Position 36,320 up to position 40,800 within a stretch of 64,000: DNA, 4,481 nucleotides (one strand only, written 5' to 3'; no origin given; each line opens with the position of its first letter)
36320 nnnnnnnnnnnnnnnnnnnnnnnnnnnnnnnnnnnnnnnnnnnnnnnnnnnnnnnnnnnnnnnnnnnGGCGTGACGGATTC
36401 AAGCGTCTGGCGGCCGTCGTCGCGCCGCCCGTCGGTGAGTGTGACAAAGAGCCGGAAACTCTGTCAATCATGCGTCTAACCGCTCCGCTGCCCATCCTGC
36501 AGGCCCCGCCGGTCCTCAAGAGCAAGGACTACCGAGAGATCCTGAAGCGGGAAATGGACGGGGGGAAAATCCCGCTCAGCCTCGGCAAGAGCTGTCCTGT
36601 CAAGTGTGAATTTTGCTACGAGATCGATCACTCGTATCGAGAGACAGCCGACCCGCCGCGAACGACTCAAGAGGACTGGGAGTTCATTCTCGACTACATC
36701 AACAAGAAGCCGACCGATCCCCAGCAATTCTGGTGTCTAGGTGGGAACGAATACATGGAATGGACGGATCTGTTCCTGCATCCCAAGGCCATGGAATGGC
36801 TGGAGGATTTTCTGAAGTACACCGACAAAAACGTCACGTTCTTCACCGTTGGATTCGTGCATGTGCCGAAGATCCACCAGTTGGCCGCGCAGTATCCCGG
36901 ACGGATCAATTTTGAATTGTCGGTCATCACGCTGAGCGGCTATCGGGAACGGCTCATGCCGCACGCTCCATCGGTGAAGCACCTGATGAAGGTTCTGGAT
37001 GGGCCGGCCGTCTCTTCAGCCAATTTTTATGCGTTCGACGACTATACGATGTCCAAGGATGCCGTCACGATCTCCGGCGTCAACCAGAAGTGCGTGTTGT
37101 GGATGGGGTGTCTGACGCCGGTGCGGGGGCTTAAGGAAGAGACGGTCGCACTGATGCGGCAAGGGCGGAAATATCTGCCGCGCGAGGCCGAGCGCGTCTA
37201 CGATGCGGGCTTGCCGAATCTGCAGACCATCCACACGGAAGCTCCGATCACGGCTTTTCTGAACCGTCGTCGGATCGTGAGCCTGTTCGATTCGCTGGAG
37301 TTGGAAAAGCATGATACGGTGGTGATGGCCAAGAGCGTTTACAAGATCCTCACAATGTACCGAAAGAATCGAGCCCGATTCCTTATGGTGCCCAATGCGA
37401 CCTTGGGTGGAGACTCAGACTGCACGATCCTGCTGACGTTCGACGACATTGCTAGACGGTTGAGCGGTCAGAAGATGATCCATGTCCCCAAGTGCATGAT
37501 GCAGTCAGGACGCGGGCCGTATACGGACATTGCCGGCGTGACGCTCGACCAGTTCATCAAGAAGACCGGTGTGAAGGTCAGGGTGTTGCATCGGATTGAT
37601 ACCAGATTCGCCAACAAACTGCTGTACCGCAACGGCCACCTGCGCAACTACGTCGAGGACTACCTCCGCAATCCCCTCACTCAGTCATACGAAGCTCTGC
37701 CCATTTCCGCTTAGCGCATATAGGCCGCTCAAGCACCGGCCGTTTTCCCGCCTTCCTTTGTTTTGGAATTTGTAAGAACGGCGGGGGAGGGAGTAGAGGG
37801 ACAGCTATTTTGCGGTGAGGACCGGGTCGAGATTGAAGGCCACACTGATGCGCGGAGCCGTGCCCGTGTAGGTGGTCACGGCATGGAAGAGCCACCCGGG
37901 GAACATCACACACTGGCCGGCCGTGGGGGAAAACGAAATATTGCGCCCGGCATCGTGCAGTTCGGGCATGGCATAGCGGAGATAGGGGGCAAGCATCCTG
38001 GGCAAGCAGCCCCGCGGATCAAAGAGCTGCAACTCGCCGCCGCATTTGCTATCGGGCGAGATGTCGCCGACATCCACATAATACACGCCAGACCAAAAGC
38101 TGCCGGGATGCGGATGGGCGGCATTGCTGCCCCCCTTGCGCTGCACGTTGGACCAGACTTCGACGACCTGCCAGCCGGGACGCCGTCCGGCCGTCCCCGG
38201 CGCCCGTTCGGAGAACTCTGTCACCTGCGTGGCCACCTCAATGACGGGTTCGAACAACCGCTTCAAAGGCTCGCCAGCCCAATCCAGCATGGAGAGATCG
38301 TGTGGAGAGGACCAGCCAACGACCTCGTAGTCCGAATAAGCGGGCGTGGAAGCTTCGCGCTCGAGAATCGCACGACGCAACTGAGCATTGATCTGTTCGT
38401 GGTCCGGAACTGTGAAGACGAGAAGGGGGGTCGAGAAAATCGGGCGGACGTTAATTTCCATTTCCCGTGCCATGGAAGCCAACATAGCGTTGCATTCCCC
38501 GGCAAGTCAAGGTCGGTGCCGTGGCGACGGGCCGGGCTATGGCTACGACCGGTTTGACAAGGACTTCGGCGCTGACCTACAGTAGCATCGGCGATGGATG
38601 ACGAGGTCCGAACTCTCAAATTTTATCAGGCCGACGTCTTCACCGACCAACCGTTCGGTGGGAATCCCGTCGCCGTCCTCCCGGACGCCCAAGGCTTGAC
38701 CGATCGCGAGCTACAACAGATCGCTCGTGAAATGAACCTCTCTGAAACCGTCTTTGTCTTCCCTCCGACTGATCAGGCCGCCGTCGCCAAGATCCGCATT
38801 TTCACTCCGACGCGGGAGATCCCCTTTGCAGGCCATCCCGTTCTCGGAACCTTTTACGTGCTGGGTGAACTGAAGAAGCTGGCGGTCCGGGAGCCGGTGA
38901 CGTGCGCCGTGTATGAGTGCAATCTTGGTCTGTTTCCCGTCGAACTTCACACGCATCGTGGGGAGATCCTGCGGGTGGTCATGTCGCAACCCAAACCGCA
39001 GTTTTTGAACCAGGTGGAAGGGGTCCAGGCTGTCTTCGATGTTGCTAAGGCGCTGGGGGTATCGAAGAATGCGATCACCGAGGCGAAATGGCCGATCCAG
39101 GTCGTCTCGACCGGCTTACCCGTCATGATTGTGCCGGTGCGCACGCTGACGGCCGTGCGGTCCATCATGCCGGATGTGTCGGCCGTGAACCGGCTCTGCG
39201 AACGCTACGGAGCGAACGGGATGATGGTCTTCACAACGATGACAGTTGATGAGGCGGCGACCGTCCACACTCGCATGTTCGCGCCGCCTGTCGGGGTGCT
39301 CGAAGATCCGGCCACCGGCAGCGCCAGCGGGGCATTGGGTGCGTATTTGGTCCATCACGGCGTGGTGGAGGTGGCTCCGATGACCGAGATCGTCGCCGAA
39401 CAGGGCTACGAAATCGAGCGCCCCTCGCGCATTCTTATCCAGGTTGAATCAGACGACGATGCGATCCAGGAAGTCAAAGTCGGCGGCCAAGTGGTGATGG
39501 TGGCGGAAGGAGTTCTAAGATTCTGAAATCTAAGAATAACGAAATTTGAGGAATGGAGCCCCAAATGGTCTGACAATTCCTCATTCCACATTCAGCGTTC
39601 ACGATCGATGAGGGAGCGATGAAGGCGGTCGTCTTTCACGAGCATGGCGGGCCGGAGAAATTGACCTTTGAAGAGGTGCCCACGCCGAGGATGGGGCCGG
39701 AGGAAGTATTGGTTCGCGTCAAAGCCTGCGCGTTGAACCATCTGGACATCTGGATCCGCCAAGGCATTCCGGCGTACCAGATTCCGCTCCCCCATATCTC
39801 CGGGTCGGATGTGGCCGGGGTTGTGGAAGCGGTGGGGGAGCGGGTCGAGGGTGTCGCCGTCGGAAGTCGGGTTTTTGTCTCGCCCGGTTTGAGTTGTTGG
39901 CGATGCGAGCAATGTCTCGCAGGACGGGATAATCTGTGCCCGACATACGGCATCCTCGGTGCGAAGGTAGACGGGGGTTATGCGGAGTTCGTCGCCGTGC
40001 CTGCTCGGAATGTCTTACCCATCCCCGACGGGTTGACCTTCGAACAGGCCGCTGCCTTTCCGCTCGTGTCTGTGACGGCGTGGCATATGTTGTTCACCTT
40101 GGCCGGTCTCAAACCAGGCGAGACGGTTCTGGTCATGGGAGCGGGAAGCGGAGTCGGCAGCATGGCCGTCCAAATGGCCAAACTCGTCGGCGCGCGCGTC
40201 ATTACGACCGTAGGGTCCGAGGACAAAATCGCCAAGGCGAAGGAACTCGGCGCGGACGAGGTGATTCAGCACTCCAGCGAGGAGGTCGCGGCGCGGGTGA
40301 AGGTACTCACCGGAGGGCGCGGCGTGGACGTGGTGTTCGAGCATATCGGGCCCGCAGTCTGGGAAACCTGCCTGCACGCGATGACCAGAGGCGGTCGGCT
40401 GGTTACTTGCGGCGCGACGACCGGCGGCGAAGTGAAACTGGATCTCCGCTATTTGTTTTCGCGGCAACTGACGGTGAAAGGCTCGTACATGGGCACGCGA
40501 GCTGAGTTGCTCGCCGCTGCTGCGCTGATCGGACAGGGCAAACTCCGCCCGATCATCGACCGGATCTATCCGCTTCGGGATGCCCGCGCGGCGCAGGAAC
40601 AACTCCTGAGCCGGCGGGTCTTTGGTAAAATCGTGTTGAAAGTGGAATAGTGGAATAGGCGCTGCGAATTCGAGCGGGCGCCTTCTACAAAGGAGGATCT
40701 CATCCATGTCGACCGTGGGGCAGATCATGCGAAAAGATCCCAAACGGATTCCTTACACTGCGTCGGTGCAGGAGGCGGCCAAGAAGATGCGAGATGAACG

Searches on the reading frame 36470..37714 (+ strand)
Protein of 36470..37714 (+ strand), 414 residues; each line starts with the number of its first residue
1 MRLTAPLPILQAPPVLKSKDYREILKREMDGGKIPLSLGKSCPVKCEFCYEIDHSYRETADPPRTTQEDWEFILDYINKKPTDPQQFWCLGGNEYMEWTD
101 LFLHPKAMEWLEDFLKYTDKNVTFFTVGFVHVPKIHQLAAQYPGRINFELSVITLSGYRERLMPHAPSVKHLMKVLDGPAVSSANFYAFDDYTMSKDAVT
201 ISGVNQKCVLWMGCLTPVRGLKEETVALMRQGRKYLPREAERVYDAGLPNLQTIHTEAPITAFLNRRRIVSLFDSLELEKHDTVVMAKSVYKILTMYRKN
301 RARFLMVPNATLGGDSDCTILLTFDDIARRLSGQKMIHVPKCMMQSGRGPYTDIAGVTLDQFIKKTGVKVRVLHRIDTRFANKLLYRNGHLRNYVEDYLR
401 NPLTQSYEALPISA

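Call 3: search_protein_families(library=pfam, proteins=[window:36470-37714:+], max_evalue=0.01)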
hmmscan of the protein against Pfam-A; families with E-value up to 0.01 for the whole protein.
window:36470-37714:+ (414 aa): 1 family
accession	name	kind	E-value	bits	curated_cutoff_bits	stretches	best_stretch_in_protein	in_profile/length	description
PF04459.17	DUF512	-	0.0038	17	25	1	286-373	112-200/202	Protein of unknown function (DUF512)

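Call 4: search_protein_families(library=ncbifam, proteins=[window:36470-37714:+], max_evalue=0.01)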
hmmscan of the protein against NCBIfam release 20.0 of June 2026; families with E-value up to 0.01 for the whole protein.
window:36470-37714:+ (414 aa): 0 families

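Call 17: find_homologous_proteins(query=window:36470-37714:+, max_evalue=0.001)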
Query window:36470-37714:+ (414 aa): 766 proteins with E <= 0.001 among 3293 candidates; the best 120 are listed.
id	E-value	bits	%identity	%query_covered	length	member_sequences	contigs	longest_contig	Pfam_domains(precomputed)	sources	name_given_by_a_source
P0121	1.2e-276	935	95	100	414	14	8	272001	-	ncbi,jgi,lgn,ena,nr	ncbi:MAG: hypothetical protein KatS3mg082_0330 [Nitrospiraceae bacterium]|jgi:hypothetical protein|n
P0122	2.1e-251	852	88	99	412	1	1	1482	-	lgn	-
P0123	4.2e-248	841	84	100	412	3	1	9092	-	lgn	-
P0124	2.1e-247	839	84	100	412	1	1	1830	-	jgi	jgi:hypothetical protein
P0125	2.2e-246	836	84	100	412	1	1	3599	-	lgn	-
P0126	7.0e-244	827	83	100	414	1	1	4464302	-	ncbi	ncbi:hypothetical protein [Candidatus Nitrospira bockiana]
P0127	9.5e-243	824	83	99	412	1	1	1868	-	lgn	-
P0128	1.6e-242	823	83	99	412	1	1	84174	-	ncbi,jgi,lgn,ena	-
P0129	8.9e-242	820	82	100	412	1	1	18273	-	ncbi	ncbi:MAG: hypothetical protein ACREJU_04855 [Nitrospiraceae bacterium]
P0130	1.2e-241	820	83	100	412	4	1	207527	-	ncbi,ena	-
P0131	8.6e-241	817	82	99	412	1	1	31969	-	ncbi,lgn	-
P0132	2.2e-240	816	84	99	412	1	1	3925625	-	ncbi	ncbi:hypothetical protein [Nitrospira sp. Kam-Ns4a]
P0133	2.3e-240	816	81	100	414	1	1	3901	-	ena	-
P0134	2.5e-240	816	83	100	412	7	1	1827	-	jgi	jgi:hypothetical protein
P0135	4.9e-240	815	82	100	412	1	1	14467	-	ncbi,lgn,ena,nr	ncbi:MAG TPA: hypothetical protein VJ692_16060 [Nitrospiraceae bacterium]|nr:hypothetical protein [N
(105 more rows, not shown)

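Call 81: search_solved_structures(query=window:36470-37714:+, max_evalue=1)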
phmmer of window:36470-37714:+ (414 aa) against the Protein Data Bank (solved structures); distinct sequences matched with E-value up to 1: 1.
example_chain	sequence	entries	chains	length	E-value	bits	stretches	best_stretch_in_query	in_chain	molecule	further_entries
3lac_A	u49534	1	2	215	0.54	12.5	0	118-153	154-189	Pyrrolidone-carboxylate peptidase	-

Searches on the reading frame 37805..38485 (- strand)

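Call 3: search_protein_families(library=pfam, proteins=[window:37805-38485:-], max_evalue=0.01)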
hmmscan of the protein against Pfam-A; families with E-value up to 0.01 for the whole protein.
window:37805-38485:- (226 aa): 2 families
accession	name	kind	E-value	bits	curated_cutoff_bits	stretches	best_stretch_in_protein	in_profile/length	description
PF13759.12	2OG-FeII_Oxy_5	-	1.8e-23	83.3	27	1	109-218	1-101/101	Putative 2OG-Fe(II) oxygenase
PF13640.12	2OG-FeII_Oxy_3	-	3.6e-05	25.1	27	1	130-218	29-96/98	2OG-Fe(II) oxygenase superfamily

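Call 4: search_protein_families(library=ncbifam, proteins=[window:37805-38485:-], max_evalue=0.01)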
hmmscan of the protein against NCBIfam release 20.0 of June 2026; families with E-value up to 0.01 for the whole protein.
window:37805-38485:- (226 aa): 1 family
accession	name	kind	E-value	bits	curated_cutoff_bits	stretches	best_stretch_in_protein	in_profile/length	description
TIGR02466.1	TIGR02466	subfamily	4.3e-23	82.2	62.5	1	16-220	3-199/201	TIGR02466 family protein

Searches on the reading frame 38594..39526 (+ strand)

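Call 3: search_protein_families(library=pfam, proteins=[window:38594-39526:+], max_evalue=0.01)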
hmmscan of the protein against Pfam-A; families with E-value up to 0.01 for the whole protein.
window:38594-39526:+ (310 aa): 2 families
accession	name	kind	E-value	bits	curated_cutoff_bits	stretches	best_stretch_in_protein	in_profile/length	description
PF02567.21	PhzC-PhzF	-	3.8e-72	243.6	27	1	14-306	2-281/281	Phenazine biosynthesis-like protein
PF05544.16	Pro_racemase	-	0.00062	19.4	27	1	51-140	55-143/325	Proline racemase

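Call 4: search_protein_families(library=ncbifam, proteins=[window:38594-39526:+], max_evalue=0.01)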
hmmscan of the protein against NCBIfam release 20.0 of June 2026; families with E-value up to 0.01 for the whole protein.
window:38594-39526:+ (310 aa): 2 families
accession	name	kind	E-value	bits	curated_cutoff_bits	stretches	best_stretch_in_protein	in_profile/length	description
TIGR00654.1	PhzF_family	subfamily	8.1e-84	281.5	76.2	1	8-308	3-296/298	PhzF family phenazine biosynthesis isomerase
NF007625.0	PRK10281.1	equivalog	1.1e-68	231.6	386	1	8-304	3-293/301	PhzF family isomerase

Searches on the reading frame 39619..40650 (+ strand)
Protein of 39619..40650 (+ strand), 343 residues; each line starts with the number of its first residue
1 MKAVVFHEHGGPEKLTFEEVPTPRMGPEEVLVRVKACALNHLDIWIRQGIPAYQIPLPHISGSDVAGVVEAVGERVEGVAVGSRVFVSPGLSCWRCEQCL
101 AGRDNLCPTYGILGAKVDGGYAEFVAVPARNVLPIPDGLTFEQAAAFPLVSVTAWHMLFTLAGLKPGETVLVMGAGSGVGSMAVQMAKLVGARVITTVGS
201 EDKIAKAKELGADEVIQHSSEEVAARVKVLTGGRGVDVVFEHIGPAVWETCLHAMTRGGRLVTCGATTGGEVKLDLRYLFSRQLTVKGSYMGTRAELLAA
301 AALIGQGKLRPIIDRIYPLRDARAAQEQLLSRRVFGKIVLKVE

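Call 74: search_protein_families(library=ncbifam, proteins=[window:39619-40650:+], max_evalue=1e-10)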
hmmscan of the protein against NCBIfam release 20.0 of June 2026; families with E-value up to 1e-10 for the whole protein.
window:39619-40650:+ (343 aa): 26 families (the best 25 are shown)
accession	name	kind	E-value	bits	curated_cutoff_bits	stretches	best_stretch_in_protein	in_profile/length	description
TIGR02824.1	quinone_pig3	subfamily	4.6e-76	255.9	296.8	2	118-342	91-325/325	putative NAD(P)H quinone oxidoreductase, PIG3 family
TIGR01751.1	crot-CoA-red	equivalog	5.7e-63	213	378.55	2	12-226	21-249/398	crotonyl-CoA carboxylase/reductase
NF010344.0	PRK13771.1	subfamily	8.2e-59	199.2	349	1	1-342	1-333/334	putative alcohol dehydrogenase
NF008024.0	PRK10754.1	subfamily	1.4e-50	172.2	348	2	119-338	93-323/327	NADPH:quinone reductase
NF041172.1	AcrlCoa_red_Thmprot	equivalog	2.2e-50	171.5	500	1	1-341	1-333/334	acryloyl-CoA reductase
NF003808.0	PRK05396.1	equivalog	4.1e-49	167.3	380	1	13-342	11-340/341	L-threonine 3-dehydrogenase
TIGR00692.1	tdh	equivalog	2.9e-48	164.7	458.35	1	16-340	12-338/340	L-threonine 3-dehydrogenase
NF006940.0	PRK09422.1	equivalog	5e-42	144.1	344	1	1-342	1-335/338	alcohol dehydrogenase AdhP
NF041097.1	keto_inos_dh_IolM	equivalog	5.6e-41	140.5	450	1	14-339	39-387/389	scyllo-inosose 3-dehydrogenase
NF047908.1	AldhRedAhr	equivalog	6e-38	130.6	470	1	13-341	14-334/335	NADPH-dependent aldehyde reductase Ahr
NF007489.0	PRK10083.1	equivalog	6.2e-35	120.7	376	1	1-228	1-223/339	Zn-dependent oxidoreductase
TIGR02817.1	adh_fam_1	subfamily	1.5e-33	116.6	284.05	1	118-340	95-333/336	zinc-binding alcohol dehydrogenase family protein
TIGR03451.1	mycoS_dep_FDH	equivalog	3.1e-32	111.8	512.9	2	162-292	172-304/358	S-(hydroxymethyl)mycothiol dehydrogenase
NF041183.1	Pks2_ls1_myc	equivalog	5.2e-32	109.8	2400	1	114-342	1492-1729/2086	sulfolipid-1 biosynthesis phthioceranic/hydroxyphthioceranic acid synthase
TIGR03989.1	Rxyl_3153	subfamily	1.5e-31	110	440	2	119-319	139-348/370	NDMA-dependent alcohol dehydrogenase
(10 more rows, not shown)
